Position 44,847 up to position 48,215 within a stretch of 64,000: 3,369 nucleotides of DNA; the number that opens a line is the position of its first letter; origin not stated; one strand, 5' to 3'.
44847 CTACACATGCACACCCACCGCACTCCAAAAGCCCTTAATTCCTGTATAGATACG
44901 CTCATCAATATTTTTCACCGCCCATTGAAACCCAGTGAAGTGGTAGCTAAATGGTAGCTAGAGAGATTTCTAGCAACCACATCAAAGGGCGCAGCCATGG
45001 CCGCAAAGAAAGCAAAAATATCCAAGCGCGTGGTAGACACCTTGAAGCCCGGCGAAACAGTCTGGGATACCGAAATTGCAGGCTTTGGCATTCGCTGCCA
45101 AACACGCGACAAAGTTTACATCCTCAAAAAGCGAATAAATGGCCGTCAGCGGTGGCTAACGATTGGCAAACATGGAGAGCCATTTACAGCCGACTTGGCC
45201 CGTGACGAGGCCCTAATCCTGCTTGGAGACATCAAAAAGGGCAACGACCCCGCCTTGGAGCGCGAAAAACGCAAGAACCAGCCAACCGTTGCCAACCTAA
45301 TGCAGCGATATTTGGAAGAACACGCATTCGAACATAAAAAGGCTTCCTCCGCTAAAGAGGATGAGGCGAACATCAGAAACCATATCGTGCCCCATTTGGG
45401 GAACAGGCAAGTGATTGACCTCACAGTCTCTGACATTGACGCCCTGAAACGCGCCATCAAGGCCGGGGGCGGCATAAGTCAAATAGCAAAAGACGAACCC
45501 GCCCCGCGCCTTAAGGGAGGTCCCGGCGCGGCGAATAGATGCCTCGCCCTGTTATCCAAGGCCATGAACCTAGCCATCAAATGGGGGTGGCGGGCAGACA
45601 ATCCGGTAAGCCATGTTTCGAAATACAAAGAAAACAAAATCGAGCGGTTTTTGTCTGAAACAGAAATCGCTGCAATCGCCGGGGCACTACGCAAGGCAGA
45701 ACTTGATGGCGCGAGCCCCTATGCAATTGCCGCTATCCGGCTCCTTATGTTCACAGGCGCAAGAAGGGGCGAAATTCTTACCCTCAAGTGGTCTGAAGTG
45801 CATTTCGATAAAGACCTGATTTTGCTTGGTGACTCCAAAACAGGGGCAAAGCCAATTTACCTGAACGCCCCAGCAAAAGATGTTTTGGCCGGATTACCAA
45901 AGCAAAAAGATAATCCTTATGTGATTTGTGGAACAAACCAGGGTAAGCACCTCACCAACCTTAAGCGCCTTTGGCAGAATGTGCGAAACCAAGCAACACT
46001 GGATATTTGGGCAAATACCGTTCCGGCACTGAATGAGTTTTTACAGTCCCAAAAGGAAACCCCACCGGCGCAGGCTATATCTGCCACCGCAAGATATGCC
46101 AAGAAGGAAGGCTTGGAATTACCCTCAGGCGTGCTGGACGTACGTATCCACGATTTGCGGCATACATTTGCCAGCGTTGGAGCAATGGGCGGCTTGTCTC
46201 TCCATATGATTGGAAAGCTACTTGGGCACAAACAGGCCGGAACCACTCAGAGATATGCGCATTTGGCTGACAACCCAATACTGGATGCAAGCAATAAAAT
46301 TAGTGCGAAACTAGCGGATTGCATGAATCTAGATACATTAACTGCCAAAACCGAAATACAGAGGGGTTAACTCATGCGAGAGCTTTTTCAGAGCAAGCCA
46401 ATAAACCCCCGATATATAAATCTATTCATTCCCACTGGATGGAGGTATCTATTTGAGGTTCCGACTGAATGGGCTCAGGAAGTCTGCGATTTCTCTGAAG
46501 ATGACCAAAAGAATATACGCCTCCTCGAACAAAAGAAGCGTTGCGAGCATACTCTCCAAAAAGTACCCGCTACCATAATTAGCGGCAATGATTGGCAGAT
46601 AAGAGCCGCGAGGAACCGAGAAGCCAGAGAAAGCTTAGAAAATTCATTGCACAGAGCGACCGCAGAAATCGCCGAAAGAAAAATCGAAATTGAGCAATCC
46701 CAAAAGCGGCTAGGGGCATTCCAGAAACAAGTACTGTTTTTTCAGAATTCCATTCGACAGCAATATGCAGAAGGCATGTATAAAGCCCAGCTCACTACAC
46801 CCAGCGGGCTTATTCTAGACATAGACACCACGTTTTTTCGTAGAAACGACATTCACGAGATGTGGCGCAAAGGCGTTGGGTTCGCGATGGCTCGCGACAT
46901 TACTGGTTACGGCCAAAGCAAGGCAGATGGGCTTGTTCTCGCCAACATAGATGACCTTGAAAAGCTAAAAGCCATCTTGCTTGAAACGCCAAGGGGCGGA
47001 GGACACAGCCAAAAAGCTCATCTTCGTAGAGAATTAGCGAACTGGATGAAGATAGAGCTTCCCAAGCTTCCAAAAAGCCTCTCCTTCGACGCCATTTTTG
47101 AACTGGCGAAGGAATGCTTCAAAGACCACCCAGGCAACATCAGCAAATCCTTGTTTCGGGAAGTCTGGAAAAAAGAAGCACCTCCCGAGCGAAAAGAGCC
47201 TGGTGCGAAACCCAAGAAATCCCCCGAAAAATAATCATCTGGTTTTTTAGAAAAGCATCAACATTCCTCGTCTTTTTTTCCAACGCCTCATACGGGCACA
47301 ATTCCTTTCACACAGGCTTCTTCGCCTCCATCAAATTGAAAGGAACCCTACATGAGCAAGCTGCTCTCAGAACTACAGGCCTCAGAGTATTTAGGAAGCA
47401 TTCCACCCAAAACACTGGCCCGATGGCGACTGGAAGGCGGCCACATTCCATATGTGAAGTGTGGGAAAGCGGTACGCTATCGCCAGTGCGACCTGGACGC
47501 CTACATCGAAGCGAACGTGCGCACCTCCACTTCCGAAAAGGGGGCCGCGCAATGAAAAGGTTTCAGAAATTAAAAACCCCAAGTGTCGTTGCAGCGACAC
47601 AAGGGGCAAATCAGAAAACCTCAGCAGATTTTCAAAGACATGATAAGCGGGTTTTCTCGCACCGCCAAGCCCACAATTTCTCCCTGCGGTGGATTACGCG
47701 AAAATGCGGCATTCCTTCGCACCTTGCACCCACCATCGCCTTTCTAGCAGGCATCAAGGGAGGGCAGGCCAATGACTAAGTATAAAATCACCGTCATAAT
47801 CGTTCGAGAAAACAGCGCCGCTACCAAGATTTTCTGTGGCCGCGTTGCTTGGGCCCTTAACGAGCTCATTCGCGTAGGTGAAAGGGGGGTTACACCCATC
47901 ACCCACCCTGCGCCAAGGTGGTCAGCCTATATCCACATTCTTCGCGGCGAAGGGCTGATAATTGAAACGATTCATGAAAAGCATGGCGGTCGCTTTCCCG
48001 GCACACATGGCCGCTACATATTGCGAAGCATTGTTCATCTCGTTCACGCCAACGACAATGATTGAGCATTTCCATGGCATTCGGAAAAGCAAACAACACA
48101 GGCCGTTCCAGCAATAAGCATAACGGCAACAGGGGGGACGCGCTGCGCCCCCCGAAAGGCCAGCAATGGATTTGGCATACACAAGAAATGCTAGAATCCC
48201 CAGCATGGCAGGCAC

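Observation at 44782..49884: Minimalist 5,048-bp integrative element in tRNA-Arg(ACG) with no packaging or transfer genes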

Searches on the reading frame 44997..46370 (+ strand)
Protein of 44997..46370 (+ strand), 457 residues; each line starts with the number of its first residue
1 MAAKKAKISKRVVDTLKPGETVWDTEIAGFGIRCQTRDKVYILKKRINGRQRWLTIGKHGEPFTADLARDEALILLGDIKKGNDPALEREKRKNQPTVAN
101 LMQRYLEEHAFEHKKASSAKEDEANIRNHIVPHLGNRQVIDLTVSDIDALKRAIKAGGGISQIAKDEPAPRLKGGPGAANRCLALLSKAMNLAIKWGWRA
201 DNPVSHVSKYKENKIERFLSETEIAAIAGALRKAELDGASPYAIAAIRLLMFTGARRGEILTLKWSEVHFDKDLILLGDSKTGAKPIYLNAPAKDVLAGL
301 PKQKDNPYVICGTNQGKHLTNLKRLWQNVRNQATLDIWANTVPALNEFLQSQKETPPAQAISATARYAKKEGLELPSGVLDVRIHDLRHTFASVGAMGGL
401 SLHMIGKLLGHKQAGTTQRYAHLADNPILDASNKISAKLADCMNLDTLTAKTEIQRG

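Call 4: search_protein_families(library=pfam, proteins=[window:44997-46370:+], max_evalue=0.1)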
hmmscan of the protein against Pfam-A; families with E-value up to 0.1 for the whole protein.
window:44997-46370:+ (457 aa): 5 families
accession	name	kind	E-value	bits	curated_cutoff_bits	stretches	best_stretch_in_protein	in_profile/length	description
PF00589.27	Phage_integrase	-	4.6e-18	66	27.1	1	218-425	2-170/172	Phage integrase family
PF13356.12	Arm-DNA-bind_3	-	5.7e-10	39.6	27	1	9-91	2-82/83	Arm DNA-binding domain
PF14659.12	Phage_int_SAM_3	-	1.2e-07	32.3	22.6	1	97-147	1-50/58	Phage integrase, N-terminal SAM-like domain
PF22022.2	Phage_int_M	-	0.00062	20.4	27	0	101-156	4-58/96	Phage integrase central domain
PF18269.6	T3SS_ATPase_C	-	0.0063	16.8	22.7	0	68-113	20-65/72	T3SS EscN ATPase C-terminal domain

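Call 5: search_protein_families(library=phrogs, proteins=[window:44997-46370:+], max_evalue=0.01)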
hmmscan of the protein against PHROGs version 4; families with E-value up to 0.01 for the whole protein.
window:44997-46370:+ (457 aa): 7 families
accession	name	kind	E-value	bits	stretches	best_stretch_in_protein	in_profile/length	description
phrog_1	-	integration and excision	2.9e-59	202.9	1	1-442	85-454/611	integrase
phrog_216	-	integration and excision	9.3e-27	94.9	1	179-441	15-242/301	integrase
phrog_35951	-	unknown function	1.6e-07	32.7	1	377-440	16-79/97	-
phrog_7244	-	integration and excision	1.8e-07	31.7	1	174-287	134-240/263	integrase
phrog_7685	-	integration and excision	6.2e-07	30.2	1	342-435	148-235/240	integrase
phrog_23783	-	integration and excision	2.1e-05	25.6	1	88-203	52-148/162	integrase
phrog_7269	-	integration and excision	6.2e-05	23.9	1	381-431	27-77/89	integrase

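Call 9: search_protein_families(library=ncbifam, proteins=[window:44997-46370:+], max_evalue=0.01)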
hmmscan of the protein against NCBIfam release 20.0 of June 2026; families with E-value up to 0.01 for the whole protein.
window:44997-46370:+ (457 aa): 9 families
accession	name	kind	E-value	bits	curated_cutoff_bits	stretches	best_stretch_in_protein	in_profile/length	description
NF040815.2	recomb_XerA_Arch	equivalog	5.4e-18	65.5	220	2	366-426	202-257/263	site-specific tyrosine recombinase/integron integrase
TIGR02224.1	recomb_XerC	equivalog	2.9e-12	46.6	335.15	2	381-425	235-279/295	tyrosine recombinase XerC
TIGR02225.1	recomb_XerD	equivalog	1.2e-11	44.5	329.6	1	381-430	232-281/290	site-specific tyrosine recombinase XerD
NF001399.0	PRK00283.1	subfamily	1.9e-11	43.8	279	1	178-427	72-287/300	tyrosine recombinase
TIGR02249.1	integrase_gron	subfamily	3.3e-07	30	265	1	382-425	259-302/315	integron integrase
NF003462.0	PRK05084.1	equivalog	8.8e-07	28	267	1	384-436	305-357/360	tyrosine recombinase XerS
NF002331.0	PRK01287.1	subfamily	3.3e-05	23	371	0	216-281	139-202/365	site-specific tyrosine recombinase XerC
NF000439.2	blaAIM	exception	0.0062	16.1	675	1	233-308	73-146/303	AIM family subclass B3 metallo-beta-lactamase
NF011946.0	PRK15417.1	equivalog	0.0068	15.6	435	0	383-425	275-317/337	integron integrase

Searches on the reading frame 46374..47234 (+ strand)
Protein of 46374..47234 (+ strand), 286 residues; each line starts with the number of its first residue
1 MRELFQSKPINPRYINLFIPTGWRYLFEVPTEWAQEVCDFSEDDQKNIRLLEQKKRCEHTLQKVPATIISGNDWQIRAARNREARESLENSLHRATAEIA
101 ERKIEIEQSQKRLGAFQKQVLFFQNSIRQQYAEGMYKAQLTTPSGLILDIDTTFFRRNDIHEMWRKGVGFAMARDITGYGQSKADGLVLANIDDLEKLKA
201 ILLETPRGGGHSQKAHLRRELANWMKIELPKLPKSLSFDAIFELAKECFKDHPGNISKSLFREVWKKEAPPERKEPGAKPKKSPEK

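Call 4: search_protein_families(library=pfam, proteins=[window:46374-47234:+], max_evalue=0.1)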
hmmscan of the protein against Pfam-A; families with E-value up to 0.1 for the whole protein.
window:46374-47234:+ (286 aa): 1 family
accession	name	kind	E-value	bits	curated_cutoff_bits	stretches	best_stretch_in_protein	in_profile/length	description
PF11559.13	ADIP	-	0.0052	17.3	34.3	1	79-130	48-99/151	Afadin- and alpha -actinin-Binding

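Call 5: search_protein_families(library=phrogs, proteins=[window:46374-47234:+], max_evalue=0.01)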
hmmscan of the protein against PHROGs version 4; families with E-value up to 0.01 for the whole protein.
window:46374-47234:+ (286 aa): 1 family
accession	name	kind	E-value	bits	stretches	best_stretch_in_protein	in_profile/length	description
phrog_32283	-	unknown function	0.00083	19.9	1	49-121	194-265/317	-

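Call 9: search_protein_families(library=ncbifam, proteins=[window:46374-47234:+], max_evalue=0.01)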
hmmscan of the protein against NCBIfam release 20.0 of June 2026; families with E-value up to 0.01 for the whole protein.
window:46374-47234:+ (286 aa): 1 family
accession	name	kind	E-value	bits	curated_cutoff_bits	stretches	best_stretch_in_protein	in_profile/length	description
NF009947.0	PRK13411.1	equivalog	0.0017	16.4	1002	1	35-136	512-608/662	molecular chaperone DnaK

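Call 81: find_homologous_proteins(query=window:46374-47234:+)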
Query window:46374-47234:+ (286 aa): 1 proteins with E <= 0.001 among 1122 candidates.
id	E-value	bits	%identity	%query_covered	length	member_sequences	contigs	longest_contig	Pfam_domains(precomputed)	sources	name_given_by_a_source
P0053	1.7e-190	649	100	100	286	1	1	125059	-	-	-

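Call 94: search_protein_representatives(protein=window:46374-47234:+)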
Query: 286 residues. Proteins with E-value up to 0.001 (for the whole library): 2; up to 1e-10: 1; up to 1e-30: 1. The best 2 are listed.
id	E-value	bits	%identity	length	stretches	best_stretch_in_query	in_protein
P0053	5.5e-191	649.4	100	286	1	1-286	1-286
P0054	1.7e-04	37.6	26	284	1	77-278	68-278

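Call 105: search_protein_families(library=padloc, proteins=[window:46374-47234:+], max_evalue=0.01)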
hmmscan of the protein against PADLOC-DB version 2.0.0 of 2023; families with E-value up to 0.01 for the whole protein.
window:46374-47234:+ (286 aa): 0 families

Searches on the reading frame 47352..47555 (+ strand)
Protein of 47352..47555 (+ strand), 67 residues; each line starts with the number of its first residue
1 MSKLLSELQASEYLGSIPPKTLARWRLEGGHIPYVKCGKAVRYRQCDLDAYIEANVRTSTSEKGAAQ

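Call 4: search_protein_families(library=pfam, proteins=[window:47352-47555:+], max_evalue=0.1)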
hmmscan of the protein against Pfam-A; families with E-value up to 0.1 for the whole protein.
window:47352-47555:+ (67 aa): 1 family
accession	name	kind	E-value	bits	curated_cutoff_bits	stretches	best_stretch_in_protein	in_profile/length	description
PF12728.13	HTH_17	-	6.6e-08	33.1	27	1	9-55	6-50/51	Helix-turn-helix domain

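Call 5: search_protein_families(library=phrogs, proteins=[window:47352-47555:+], max_evalue=0.01)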
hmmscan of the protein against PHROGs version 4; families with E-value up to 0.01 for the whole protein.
window:47352-47555:+ (67 aa): 4 families
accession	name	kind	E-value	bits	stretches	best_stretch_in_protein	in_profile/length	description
phrog_2528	-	unknown function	1.4e-06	29.2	1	19-62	42-86/90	-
phrog_66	-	integration and excision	8.8e-06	26.6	1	2-65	91-153/412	excisionase and transcriptional regulator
phrog_4745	-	DNA, RNA and nucleotide metabolism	0.00011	23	1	1-63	28-95/107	DNA binding protein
phrog_15534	-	DNA, RNA and nucleotide metabolism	0.0047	18.5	1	5-55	44-91/93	HTH DNA binding protein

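Call 9: search_protein_families(library=ncbifam, proteins=[window:47352-47555:+], max_evalue=0.01)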
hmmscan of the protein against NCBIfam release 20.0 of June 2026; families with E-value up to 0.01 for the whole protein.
window:47352-47555:+ (67 aa): 2 families
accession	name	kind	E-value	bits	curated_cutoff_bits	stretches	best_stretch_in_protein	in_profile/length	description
TIGR01764.1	excise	domain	0.00043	20.6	28.8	1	9-54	6-49/49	excisionase family DNA-binding protein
NF047737.1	antiphage_MADS1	equivalog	0.0033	17.6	80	1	11-52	10-49/49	methylation-associated defense system helix-turn-helix domain-containing protein MAD1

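Call 105: search_protein_families(library=padloc, proteins=[window:47352-47555:+], max_evalue=0.01)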
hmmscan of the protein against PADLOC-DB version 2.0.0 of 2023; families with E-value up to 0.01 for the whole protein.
window:47352-47555:+ (67 aa): 0 families

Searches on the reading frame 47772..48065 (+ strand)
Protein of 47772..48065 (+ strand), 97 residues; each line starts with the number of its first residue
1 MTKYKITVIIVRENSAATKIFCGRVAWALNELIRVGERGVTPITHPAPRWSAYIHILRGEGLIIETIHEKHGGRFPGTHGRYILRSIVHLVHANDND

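Call 4: search_protein_families(library=pfam, proteins=[window:47772-48065:+], max_evalue=0.1)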
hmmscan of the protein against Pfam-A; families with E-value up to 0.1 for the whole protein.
window:47772-48065:+ (97 aa): 1 family
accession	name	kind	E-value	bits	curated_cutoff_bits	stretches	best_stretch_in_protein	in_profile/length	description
PF22324.2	HTH_91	-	2e-33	114.4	27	1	22-92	5-75/77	Winged helix domain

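Call 5: search_protein_families(library=phrogs, proteins=[window:47772-48065:+], max_evalue=0.01)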
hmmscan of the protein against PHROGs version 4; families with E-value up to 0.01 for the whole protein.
window:47772-48065:+ (97 aa): 1 family
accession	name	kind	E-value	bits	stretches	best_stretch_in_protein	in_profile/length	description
phrog_25676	-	unknown function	4.6e-22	79.2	1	19-94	26-101/106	-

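Call 9: search_protein_families(library=ncbifam, proteins=[window:47772-48065:+], max_evalue=0.01)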
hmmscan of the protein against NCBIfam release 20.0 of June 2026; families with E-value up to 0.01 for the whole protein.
window:47772-48065:+ (97 aa): 0 families

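Call 59: find_related_loci(query=window:47772-48065:+, collection=viral_contigs, flank=10000)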
Query window:47772-48065:+ (97 aa) in viral_contigs; peptide patterns used: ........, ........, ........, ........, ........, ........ (x = any residue, [..] = any of these).
18 stretches matched a pattern; 12 encode a relative of the query (tblastn E <= 1e-3); 12 distinct loci.
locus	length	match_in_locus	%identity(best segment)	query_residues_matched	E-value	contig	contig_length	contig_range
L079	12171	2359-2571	65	23-93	6e-27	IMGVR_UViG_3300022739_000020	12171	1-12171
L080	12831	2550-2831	50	5-97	7e-26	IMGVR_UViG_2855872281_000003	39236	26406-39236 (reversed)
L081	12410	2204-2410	62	23-91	5e-25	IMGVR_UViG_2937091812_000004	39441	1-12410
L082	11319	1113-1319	62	23-91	7e-25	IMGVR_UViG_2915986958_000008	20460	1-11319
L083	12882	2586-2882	47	2-97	8e-25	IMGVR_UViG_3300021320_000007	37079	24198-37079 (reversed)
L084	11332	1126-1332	64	23-91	1e-24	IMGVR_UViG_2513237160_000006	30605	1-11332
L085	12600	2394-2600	59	23-91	1e-24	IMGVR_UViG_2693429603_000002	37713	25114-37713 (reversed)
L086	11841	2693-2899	64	23-91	1e-24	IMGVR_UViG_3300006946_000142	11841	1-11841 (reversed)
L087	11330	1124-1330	61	23-91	2e-24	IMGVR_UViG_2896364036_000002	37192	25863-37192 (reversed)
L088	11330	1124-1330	61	23-91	2e-24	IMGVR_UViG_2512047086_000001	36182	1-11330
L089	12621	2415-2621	61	23-91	4e-23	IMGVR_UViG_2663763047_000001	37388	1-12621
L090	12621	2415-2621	61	23-91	4e-23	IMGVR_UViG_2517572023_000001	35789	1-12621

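Call 62: search_protein_families(library=pfam, proteins=[L085:1-1296:+, L085:1982-2194:+, L085:2307-2624:+, L085:2763-3356:+, L085:3329-4303:+, L085:4294-5361:+, L085:5368-6024:+, L085:6029-6604:+, L085:6976-7428:+, L085:8280-9767:+], max_evalue=0.001)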
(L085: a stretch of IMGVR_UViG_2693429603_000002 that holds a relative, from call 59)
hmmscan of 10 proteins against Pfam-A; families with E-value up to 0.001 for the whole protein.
L085:1-1296:+ (431 aa): 3 families
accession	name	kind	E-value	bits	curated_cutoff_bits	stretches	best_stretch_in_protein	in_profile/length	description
PF00589.27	Phage_integrase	-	5.6e-16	59.2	27.1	1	220-390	2-161/172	Phage integrase family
PF13356.12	Arm-DNA-bind_3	-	6.5e-16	58.7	27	1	6-103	1-82/83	Arm DNA-binding domain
PF22022.2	Phage_int_M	-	3.6e-12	46.8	27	1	118-204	4-89/96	Phage integrase central domain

L085:1982-2194:+ (70 aa): 1 family
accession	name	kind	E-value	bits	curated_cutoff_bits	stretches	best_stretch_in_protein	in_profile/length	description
PF12728.13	HTH_17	-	5.3e-06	27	27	1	13-64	1-49/51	Helix-turn-helix domain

L085:2307-2624:+ (105 aa): 1 family
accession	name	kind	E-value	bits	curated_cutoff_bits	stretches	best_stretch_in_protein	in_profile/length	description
PF22324.2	HTH_91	-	5.2e-37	125.9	27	1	26-100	2-76/77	Winged helix domain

L085:2763-3356:+ (197 aa): 0 families

L085:3329-4303:+ (324 aa): 3 families
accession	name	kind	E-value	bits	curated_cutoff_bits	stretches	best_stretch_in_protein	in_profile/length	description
PF23639.1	DUF7146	-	1.4e-23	83.7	27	1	120-226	6-105/105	Domain of unknown function (DUF7146)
PF13362.12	Toprim_3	-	1.6e-20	73.7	27.2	1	233-321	2-90/95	Toprim domain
PF08273.17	Zn_Ribbon_Prim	-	2.5e-12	47.3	23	1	37-73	1-37/37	Zinc-binding domain of primase-helicase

L085:4294-5361:+ (355 aa): 0 families

L085:5368-6024:+ (218 aa): 1 family
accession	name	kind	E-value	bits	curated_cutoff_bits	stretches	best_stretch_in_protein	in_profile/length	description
PF00075.30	RNase_H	-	5.4e-35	121.1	25.8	1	32-174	5-138/141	RNase H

L085:6029-6604:+ (191 aa): 1 family
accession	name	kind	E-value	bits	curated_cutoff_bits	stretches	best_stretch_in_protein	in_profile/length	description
PF02357.24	NusG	-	5.6e-15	56.1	22.2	1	23-119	2-92/93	Transcription termination factor nusG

L085:6976-7428:+ (150 aa): 0 families

L085:8280-9767:+ (495 aa): 2 families
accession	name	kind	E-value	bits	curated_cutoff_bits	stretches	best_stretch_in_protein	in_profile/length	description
PF03237.21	Terminase_6N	-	1.4e-40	139.7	22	1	78-307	1-214/215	Terminase large subunit, T4likevirus-type, N-terminal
PF17289.8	Terminase_6C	-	2.1e-31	109.5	22.6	1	323-474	1-154/155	Terminase RNaseH-like domain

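Call 64: search_dna_similar(collection=phages, mode=protein, query=window:47772-48065:+, max_evalue=0.001, max_rows=20)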
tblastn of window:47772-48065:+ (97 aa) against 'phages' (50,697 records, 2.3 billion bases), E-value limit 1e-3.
No match.

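Call 65: search_dna_similar(collection=plasmids, mode=protein, query=window:47772-48065:+, max_evalue=0.001, max_rows=25)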
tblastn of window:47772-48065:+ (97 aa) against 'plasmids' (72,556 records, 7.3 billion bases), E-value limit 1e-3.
Records with a match: 6; places in all: 6; records where one place covers at least 80% of the query: 5.
Best place of each record, by identity: <60% 6.
By first word of the organism name: Microvirga 2; Shinella 1; Sinorhizobium 1; Paracoccus 1; Tritonibacter 1.
By predicted mobility (MOB-suite, as given by PLSDB): non-mobilizable 6.
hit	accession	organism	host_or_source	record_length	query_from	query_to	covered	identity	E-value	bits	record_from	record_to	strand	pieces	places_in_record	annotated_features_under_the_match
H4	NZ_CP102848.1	Microvirga terrae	soil,soil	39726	1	91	94%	57.1%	4e-25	103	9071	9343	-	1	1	hypothetical protein (x2)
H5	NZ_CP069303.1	Shinella sp. PSBB067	monoisolate,Minnesota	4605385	1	97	100%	53.6%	3e-23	99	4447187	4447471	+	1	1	none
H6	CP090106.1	Sinorhizobium meliloti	Medicago,Cell culture,Plant nodule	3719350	1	93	96%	54.8%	6e-26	106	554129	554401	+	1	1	none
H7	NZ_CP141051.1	Microvirga lotononidis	-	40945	1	91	94%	56.0%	1e-23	100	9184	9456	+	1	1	hypothetical protein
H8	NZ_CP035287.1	Paracoccus versutus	whole organism,soil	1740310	3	88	89%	47.7%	4e-20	90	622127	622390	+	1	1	none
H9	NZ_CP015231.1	Tritonibacter mobilis F1926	cell culture,seawater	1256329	23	95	75%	52.1%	8e-17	81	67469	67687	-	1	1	record has no annotation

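Call 66: get_annotated_region(hit=H5, flank=9000)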
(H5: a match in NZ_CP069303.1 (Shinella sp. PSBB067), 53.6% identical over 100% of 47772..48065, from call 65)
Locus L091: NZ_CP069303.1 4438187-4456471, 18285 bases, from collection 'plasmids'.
description: Shinella sp. PSBB067 plasmid unnamed1, complete sequence
organism: Shinella sp. PSBB067 (NCBI taxid 2715959)
taxonomy: Bacteria; Pseudomonadota; Alphaproteobacteria; Hyphomicrobiales; Rhizobiaceae; Shinella; Shinella sp. PSBB067
host: -; source: monoisolate,Minnesota; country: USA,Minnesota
typing (MOB-suite, as given by PLSDB): non-mobilizable; mating-pair formation MPF_T
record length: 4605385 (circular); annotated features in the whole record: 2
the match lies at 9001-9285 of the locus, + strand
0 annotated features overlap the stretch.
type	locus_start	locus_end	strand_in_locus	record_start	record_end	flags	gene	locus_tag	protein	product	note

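Call 67: get_annotated_region(hit=H8, flank=9000)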
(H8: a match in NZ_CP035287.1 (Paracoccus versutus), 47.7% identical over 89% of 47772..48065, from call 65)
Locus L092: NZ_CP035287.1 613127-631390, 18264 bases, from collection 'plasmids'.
description: Paracoccus versutus strain UW1 plasmid pTAV4, complete sequence
organism: Paracoccus versutus (NCBI taxid 34007)
taxonomy: Bacteria; Pseudomonadota; Alphaproteobacteria; Rhodobacterales; Paracoccaceae; Paracoccus; Paracoccus versutus
host: -; source: whole organism,soil; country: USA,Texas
typing (MOB-suite, as given by PLSDB): non-mobilizable; replicon rep_cluster_746; mating-pair formation MPF_T
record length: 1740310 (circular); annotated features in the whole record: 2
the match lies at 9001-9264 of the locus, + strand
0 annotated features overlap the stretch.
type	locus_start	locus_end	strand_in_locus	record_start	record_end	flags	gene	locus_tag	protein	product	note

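Call 105: search_protein_families(library=padloc, proteins=[window:47772-48065:+], max_evalue=0.01)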
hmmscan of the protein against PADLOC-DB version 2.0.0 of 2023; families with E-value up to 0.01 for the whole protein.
window:47772-48065:+ (97 aa): 0 families
